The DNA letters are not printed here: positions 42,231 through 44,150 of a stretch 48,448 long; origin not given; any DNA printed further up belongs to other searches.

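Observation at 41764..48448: Tight operon joining a lectin-tipped pilin, a minor-pilin-like protein and two giant cysteine-rich secreted proteins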

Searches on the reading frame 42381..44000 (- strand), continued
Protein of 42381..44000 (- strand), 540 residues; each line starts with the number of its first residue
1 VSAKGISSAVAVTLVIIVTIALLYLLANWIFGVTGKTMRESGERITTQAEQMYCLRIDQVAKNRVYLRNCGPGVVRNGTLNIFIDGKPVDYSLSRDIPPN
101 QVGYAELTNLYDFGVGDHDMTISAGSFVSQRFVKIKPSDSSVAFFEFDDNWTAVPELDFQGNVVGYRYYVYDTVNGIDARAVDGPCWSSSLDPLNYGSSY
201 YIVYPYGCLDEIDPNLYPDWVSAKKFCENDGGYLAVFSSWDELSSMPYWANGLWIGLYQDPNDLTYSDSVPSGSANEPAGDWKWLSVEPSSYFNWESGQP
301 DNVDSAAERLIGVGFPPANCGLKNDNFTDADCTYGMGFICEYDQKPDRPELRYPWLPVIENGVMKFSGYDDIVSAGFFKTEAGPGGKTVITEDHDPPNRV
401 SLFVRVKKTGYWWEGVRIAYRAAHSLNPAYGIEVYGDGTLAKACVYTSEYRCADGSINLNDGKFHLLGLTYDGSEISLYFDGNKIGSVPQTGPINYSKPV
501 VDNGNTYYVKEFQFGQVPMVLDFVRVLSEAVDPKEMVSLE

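Call 53: search_protein_families(library=pfam, proteins=[L050:1-816:+, L009:9767-11356:+, L009:11907-13886:+], max_evalue=0.1)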
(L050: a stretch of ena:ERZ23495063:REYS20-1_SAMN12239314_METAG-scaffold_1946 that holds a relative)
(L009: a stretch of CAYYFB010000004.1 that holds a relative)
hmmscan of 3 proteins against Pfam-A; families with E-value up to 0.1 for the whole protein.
L050:1-816:+ (272 aa): 0 families

L009:9767-11356:+ (530 aa): 3 families
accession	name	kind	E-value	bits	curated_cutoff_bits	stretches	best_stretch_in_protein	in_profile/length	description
PF13385.13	Laminin_G_3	-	3.7e-19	69.8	27.6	1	289-436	3-150/151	Concanavalin A-like lectin/glucanases superfamily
PF00059.27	Lectin_C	-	1.9e-15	57.9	22.6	1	141-258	4-106/107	Lectin C-type domain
PF00354.24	Pentaxin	-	0.069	13.3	25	0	323-443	53-170/194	Pentaxin family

L009:11907-13886:+ (660 aa): 0 families

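Call 60: search_protein_families(library=ncbifam, proteins=[window:42381-44000:-, L050:1-816:+], max_evalue=1)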
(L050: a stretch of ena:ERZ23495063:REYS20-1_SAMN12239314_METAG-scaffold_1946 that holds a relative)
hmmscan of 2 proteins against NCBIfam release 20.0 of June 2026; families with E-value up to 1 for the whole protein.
window:42381-44000:- (540 aa): 1 family
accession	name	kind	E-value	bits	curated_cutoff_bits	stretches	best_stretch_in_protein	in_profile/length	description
NF046073.1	UpsA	equivalog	0.009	16.2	130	1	4-100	2-95/136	pilin subunit UpsA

L050:1-816:+ (272 aa): 1 family
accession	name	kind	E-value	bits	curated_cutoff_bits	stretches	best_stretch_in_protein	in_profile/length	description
NF053563.1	Rkd4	equivalog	0.0048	15.1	860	1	124-255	497-621/747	arcadin-4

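Call 89: search_protein_families(library=phrogs, proteins=[window:42381-44000:-, L050:1-816:+], max_evalue=0.01)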
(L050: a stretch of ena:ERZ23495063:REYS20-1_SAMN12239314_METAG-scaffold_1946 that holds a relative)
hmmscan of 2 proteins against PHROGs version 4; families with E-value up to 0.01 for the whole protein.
window:42381-44000:- (540 aa): 0 families

L050:1-816:+ (272 aa): 0 families

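Call 92: search_protein_families(library=pfam, proteins=[L029:9358-10308:+, P0003], max_evalue=0.01)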
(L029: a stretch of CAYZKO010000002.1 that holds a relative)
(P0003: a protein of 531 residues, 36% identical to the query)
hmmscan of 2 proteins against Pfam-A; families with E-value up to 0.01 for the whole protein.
L029:9358-10308:+ (317 aa): 1 family
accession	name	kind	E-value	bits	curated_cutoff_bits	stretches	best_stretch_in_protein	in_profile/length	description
PF00059.27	Lectin_C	-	0.0002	22.5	22.6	1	104-198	4-95/107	Lectin C-type domain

P0003 (531 aa): 2 families
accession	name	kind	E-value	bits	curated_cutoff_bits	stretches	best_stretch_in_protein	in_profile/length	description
PF00059.27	Lectin_C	-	2.2e-09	38.4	22.6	1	225-342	4-106/107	Lectin C-type domain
PF07790.16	Pilin_N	-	0.0011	20.2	25.2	1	34-112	5-75/78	Archaeal Type IV pilin, N-terminal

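Call 95: find_related_loci(query=A2, collection=viral_contigs, flank=5000)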
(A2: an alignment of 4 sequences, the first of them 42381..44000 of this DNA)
Query A2 (540 aa) in viral_contigs; peptide patterns used: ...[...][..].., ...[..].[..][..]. (x = any residue, [..] = any of these).
92 stretches matched a pattern; 37 encode a relative of the query (tblastn E <= 1e-3); 37 distinct loci.
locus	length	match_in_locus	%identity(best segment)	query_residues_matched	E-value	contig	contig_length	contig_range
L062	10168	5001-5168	45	220-284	1e-7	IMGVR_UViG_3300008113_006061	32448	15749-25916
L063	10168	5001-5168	45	220-284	1e-7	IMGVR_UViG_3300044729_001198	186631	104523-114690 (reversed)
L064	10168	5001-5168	42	220-284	5e-6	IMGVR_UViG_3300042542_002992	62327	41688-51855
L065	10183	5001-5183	41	220-288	8e-6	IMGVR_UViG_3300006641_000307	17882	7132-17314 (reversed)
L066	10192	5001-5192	37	220-291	1e-5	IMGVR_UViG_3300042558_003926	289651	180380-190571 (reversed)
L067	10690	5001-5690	25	220-508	1e-5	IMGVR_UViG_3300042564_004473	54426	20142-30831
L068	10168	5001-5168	39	220-284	2e-5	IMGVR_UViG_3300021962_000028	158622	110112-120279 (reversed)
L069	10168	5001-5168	39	220-284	2e-5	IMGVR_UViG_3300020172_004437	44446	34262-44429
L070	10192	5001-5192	37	220-291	3e-5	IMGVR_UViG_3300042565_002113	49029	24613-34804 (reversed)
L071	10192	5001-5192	36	220-291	4e-5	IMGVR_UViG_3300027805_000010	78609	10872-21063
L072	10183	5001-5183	37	220-288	4e-5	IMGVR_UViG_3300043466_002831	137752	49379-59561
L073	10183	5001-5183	37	220-288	4e-5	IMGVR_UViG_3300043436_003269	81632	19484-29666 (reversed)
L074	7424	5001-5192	34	220-291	4e-5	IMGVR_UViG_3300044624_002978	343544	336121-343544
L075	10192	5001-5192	34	220-291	4e-5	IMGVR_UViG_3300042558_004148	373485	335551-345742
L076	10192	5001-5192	34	220-291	4e-5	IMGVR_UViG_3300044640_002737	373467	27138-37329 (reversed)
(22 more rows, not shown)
